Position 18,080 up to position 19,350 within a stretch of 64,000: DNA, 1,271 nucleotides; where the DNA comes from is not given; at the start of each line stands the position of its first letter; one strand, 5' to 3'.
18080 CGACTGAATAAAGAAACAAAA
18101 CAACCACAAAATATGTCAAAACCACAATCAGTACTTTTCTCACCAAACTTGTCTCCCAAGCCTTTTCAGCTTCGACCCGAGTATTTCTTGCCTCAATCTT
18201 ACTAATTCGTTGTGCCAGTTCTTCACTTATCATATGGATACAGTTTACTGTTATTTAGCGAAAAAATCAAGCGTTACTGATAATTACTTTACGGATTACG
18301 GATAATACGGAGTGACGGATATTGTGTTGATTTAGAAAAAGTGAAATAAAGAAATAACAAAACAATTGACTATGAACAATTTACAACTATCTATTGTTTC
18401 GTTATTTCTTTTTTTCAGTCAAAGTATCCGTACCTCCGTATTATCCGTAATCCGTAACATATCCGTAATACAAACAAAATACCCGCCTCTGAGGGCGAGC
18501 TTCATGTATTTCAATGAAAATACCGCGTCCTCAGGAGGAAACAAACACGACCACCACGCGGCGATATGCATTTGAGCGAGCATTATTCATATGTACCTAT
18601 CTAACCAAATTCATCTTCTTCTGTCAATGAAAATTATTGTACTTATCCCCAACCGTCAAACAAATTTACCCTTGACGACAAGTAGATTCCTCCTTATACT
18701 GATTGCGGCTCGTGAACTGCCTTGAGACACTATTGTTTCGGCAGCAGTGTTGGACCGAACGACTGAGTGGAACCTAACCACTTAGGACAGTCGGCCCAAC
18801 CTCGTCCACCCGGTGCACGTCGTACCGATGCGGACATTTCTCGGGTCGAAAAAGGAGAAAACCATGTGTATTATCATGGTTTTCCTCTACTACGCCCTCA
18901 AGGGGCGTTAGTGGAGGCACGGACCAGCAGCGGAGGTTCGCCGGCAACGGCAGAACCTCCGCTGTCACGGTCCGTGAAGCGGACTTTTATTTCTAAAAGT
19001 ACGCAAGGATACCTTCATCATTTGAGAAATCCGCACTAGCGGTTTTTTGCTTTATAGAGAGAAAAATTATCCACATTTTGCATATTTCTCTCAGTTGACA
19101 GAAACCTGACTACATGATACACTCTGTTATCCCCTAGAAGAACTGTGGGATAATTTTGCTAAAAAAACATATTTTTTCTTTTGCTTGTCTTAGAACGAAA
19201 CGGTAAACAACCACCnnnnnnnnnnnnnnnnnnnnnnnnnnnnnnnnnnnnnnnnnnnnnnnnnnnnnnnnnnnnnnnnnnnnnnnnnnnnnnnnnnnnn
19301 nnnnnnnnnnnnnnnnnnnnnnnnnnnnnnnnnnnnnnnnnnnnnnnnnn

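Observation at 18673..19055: Strongly promoted, terminated, highly structured ncRNA of about 350 nt and unknown class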

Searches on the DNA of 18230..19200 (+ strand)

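Call 4: search_rna_families(source=window, start=18500, end=19200, threshold=evalue, max_evalue=10, show_alignments=4)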
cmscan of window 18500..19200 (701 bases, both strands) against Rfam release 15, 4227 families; matches with E-value up to 10: 6.
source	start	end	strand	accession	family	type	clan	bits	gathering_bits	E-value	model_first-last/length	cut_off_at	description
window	18918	18976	-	RF03889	mir-4776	Gene; miRNA;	-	19.2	97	0.74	9-72/80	no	mir-4776 microRNA precursor family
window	18918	18976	+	RF03889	mir-4776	Gene; miRNA;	-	18.8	97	0.96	9-72/80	no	mir-4776 microRNA precursor family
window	19136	19184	+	RF00489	ctRNA_p42d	Gene; antisense;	-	18.1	50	0.53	1-46/46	no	ctRNA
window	18994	19093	-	RF02875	AS-pc01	Gene; antisense;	-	15.1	79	7.2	1-99/99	no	Antisense to pHK01_035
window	18971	19056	+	RF01772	rnk_pseudo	Cis-reg; leader;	-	15.1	55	9.4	1-108/108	no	Pseudomonas rnk leader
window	18530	18659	-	RF00096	U8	Gene; snRNA; snoRNA; CD-box;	-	13.8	41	8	1-135/135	no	U8 small nucleolar RNA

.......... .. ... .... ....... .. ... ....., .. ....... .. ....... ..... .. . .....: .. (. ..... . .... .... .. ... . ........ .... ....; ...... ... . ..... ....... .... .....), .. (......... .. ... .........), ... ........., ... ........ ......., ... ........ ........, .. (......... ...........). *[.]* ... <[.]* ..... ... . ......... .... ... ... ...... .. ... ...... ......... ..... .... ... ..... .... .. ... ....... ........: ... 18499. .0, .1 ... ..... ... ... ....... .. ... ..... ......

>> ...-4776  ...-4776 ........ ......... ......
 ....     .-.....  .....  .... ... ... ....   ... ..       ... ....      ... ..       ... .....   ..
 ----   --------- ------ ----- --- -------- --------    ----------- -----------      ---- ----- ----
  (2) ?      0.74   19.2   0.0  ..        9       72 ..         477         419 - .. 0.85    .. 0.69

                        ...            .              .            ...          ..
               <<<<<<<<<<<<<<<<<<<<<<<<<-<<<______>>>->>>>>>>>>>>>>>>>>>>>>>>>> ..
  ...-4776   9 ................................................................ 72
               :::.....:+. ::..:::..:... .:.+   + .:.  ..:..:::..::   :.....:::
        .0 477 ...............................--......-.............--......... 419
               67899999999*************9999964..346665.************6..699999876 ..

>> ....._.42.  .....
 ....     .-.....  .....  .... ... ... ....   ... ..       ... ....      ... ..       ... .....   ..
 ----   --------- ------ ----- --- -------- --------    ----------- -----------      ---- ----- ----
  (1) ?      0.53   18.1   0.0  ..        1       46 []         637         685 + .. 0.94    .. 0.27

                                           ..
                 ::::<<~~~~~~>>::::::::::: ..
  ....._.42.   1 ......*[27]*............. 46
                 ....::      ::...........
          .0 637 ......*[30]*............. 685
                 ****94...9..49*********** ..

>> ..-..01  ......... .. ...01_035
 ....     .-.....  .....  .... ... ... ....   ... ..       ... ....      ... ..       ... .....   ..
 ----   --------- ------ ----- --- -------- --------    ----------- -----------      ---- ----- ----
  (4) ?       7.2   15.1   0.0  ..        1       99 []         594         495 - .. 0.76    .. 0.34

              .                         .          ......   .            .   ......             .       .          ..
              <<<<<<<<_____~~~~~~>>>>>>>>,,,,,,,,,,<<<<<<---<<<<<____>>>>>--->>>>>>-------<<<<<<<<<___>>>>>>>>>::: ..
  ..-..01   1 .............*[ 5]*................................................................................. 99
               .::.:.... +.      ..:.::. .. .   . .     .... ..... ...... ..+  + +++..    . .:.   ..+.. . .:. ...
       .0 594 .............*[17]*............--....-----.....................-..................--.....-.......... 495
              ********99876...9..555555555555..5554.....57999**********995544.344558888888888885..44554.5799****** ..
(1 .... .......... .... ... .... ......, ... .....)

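Call 44: search_rna_families(source=window, start=18230, end=18720, threshold=evalue, max_evalue=10, show_alignments=2)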
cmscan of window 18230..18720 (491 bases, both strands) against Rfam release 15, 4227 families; matches with E-value up to 10: 17.
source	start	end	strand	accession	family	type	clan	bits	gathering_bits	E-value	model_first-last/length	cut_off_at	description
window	18287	18459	-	RF04128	MIR8562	Gene; miRNA;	-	51.8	211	1.8e-08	1-242/242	no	MIR8562 microRNA precursor family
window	18287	18459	+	RF04128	MIR8562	Gene; miRNA;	-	48.8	211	8.3e-08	1-242/242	no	MIR8562 microRNA precursor family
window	18295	18451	+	RF04210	MIR8643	Gene; miRNA;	-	39.5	135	1.2e-06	1-150/150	no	MIR8643 microRNA precursor family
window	18298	18448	+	RF04199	MIR6027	Gene; miRNA;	-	30.7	95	0.00012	1-159/159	no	MIR6027 microRNA precursor family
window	18342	18417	+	RF03623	mir-1252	Gene; miRNA;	-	30.3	70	0.0035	1-65/65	no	mir-1252 microRNA precursor family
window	18339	18420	+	RF03598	MIR6024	Gene; miRNA;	-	26.1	72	0.0036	1-99/99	no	MIR6024 microRNA precursor family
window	18295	18511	+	RF04184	BTnc060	Gene; sRNA;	-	21.6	228.9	0.39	1-213/213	no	Bacteroides sRNA BTnc060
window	18262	18451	-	RF04184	BTnc060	Gene; sRNA;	-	20.1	228.9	0.8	1-213/213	no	Bacteroides sRNA BTnc060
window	18342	18417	-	RF03457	MIR173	Gene; miRNA;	-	18.8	70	0.43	1-102/102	no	MIR173 microRNA precursor family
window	18324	18414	-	RF01577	RNase_P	Gene; ribozyme;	CL00002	18.3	100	1.3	72-168/626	no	Plasmodium RNase_P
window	18298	18465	-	RF02409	snoR125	Gene; snRNA; snoRNA; CD-box;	-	17.4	100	0.12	1-200/200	no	Small nucleolar RNA snoR125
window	18350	18409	-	RF00896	mir-787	Gene; miRNA;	-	17.2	57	1.4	1-72/72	no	mir-787 microRNA precursor family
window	18338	18425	-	RF02436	SpF43_sRNA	Gene; sRNA;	-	14.7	70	6.6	1-99/99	no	Streptococcus sRNA SpF43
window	18327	18424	-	RF00766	mir-335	Gene; miRNA;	-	14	64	4.5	1-92/92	no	mir-335 microRNA precursor family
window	18274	18442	-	RF01471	rliB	Gene; sRNA;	-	13.9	40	2.2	1-360/360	no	Listeria sRNA rliB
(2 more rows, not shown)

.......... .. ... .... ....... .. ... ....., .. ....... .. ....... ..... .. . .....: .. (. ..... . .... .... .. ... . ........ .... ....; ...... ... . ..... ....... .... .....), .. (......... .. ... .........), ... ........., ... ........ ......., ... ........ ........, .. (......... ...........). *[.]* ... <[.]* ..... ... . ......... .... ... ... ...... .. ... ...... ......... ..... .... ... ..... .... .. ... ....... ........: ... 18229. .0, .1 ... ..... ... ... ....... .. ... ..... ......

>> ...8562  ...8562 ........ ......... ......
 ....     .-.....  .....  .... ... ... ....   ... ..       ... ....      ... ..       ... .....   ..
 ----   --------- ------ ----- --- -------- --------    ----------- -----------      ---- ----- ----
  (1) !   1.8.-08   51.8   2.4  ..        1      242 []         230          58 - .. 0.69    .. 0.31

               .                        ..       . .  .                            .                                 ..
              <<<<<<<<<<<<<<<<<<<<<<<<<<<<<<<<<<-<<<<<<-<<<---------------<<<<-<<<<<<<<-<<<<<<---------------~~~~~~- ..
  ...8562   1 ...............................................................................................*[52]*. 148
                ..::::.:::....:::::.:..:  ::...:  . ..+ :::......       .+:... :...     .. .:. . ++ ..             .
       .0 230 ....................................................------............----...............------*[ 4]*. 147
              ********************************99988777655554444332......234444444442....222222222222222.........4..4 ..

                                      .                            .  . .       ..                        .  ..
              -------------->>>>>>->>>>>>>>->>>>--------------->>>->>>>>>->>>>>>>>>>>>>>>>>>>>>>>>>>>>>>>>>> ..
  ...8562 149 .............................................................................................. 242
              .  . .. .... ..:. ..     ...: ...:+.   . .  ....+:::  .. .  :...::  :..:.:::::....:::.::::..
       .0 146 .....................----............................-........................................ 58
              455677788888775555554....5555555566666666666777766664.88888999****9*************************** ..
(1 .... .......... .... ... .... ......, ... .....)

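Call 51: search_dna_similar(query=window:18460-19060:+, collection=phages, mode=distant, max_evalue=0.01)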
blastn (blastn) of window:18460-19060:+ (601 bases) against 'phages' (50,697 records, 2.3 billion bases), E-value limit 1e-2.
No match.

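Call 52: search_dna_similar(query=window:18460-19060:+, collection=plasmids, mode=distant, max_evalue=0.01)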
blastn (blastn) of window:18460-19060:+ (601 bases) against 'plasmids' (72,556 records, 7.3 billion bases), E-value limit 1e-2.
No match.

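Call 55: build_rna_model(alignment_id=A5, structure=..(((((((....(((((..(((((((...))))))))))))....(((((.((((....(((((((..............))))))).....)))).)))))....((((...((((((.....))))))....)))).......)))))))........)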
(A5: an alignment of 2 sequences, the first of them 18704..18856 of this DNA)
Model R1 built from alignment A5 (2 sequences, 161 columns); structure: as given.
model positions 161; base pairs 45; branch points 2; effective number of sequences 0.85; information 0.59 bits per position. Calibrated on 0.2 Mb of random sequence (short: E-values are rough).
structure used (alignment columns):
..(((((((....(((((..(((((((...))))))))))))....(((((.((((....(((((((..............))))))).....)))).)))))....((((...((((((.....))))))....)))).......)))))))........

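Call 56: search_with_rna_model(model_id=R1, sources=[window, L007, L008, L009, L010, L011, L012, L013, L014, L015, L016, L017, L018, L019, L020, L021, L022, L023, L024, L025, L026, L027, L028, L029, L030, L031, L032, L033, L034, L035, L036, L037, L038, L039, L040, L041, L042, L043, L044, L045, L046, L047, L048, L049, L050, L051, L052, L053, L054, L055, L056, L057, L058, L059, L060, L061, L062, L063, L064, L065, L066, L067, L068, L069, L070, L071, L072, L073, L074, L075, L076, L077, L078, L084, L085], max_evalue=10, show_alignments=4)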
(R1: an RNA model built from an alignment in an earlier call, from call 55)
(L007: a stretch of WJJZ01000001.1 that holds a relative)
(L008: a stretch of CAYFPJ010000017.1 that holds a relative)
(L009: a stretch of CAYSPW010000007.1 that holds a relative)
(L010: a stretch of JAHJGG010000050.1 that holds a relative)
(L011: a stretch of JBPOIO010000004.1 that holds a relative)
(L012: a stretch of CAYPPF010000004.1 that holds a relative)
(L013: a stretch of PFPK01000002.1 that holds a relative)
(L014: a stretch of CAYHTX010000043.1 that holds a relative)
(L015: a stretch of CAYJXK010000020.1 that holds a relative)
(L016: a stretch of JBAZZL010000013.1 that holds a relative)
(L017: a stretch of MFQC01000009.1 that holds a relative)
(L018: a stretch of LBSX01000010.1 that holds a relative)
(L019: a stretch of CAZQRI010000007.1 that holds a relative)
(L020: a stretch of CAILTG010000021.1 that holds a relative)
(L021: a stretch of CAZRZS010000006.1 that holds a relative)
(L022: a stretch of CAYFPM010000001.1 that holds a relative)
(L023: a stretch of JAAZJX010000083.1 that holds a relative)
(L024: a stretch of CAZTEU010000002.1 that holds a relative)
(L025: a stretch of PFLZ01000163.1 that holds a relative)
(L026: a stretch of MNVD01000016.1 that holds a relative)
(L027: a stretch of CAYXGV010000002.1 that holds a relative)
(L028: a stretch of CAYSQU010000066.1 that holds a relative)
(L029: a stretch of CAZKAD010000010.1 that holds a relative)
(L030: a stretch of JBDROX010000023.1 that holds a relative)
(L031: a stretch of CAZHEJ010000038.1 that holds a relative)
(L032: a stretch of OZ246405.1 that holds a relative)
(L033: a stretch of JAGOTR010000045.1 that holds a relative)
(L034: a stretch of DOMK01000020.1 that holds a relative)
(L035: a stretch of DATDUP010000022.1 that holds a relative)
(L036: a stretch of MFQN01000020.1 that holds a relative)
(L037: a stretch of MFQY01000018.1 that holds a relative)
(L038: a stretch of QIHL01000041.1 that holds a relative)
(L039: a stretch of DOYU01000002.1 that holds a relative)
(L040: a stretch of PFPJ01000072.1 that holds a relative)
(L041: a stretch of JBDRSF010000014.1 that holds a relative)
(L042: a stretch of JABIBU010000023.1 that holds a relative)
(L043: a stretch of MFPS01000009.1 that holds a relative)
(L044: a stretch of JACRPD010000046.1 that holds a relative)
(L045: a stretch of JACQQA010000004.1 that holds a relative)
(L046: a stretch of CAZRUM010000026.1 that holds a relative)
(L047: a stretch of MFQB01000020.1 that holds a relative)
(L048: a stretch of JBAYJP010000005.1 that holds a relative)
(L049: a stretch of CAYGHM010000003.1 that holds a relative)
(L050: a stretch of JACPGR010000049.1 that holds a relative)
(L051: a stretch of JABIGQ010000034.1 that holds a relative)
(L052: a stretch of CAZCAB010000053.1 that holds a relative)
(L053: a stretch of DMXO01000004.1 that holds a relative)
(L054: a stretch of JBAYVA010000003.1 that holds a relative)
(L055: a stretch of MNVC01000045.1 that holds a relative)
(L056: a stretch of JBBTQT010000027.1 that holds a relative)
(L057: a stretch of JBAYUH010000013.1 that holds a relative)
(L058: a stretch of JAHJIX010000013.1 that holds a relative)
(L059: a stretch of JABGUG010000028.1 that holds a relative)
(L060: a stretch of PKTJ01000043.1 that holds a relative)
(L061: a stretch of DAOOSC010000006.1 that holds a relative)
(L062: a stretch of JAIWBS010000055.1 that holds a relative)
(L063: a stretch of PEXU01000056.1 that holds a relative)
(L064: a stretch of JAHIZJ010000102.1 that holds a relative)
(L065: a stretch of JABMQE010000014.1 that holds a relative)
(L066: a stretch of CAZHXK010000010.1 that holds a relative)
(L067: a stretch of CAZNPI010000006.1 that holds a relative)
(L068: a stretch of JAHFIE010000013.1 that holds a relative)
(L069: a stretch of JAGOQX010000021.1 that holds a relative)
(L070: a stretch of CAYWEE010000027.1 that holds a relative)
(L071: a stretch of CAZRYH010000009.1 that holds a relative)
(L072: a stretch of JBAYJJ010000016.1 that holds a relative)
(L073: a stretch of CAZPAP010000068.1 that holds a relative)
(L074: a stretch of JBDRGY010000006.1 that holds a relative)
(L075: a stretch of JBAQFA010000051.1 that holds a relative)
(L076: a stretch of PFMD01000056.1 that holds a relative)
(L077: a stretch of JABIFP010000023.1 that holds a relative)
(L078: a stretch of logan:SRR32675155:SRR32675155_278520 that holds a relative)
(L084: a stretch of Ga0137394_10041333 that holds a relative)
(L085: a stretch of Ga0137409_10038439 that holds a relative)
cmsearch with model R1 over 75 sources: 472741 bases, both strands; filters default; matches with E-value up to 10: 7.
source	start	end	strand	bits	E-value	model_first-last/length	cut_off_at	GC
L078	2138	2296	+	186.8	7.8e-49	1-161/161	no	0.59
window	18704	18856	+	172.3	7.2e-45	1-161/161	no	0.56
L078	2132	2290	-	37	1.2e-07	1-161/161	no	0.57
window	18698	18850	-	19.8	0.0061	1-161/161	no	0.56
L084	2931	2996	+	12.7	0.56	45-103/161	no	0.62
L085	4034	4099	+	11.1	1.5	45-103/161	no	0.59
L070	5206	5236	+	10.3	2.5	1-161/161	no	0.77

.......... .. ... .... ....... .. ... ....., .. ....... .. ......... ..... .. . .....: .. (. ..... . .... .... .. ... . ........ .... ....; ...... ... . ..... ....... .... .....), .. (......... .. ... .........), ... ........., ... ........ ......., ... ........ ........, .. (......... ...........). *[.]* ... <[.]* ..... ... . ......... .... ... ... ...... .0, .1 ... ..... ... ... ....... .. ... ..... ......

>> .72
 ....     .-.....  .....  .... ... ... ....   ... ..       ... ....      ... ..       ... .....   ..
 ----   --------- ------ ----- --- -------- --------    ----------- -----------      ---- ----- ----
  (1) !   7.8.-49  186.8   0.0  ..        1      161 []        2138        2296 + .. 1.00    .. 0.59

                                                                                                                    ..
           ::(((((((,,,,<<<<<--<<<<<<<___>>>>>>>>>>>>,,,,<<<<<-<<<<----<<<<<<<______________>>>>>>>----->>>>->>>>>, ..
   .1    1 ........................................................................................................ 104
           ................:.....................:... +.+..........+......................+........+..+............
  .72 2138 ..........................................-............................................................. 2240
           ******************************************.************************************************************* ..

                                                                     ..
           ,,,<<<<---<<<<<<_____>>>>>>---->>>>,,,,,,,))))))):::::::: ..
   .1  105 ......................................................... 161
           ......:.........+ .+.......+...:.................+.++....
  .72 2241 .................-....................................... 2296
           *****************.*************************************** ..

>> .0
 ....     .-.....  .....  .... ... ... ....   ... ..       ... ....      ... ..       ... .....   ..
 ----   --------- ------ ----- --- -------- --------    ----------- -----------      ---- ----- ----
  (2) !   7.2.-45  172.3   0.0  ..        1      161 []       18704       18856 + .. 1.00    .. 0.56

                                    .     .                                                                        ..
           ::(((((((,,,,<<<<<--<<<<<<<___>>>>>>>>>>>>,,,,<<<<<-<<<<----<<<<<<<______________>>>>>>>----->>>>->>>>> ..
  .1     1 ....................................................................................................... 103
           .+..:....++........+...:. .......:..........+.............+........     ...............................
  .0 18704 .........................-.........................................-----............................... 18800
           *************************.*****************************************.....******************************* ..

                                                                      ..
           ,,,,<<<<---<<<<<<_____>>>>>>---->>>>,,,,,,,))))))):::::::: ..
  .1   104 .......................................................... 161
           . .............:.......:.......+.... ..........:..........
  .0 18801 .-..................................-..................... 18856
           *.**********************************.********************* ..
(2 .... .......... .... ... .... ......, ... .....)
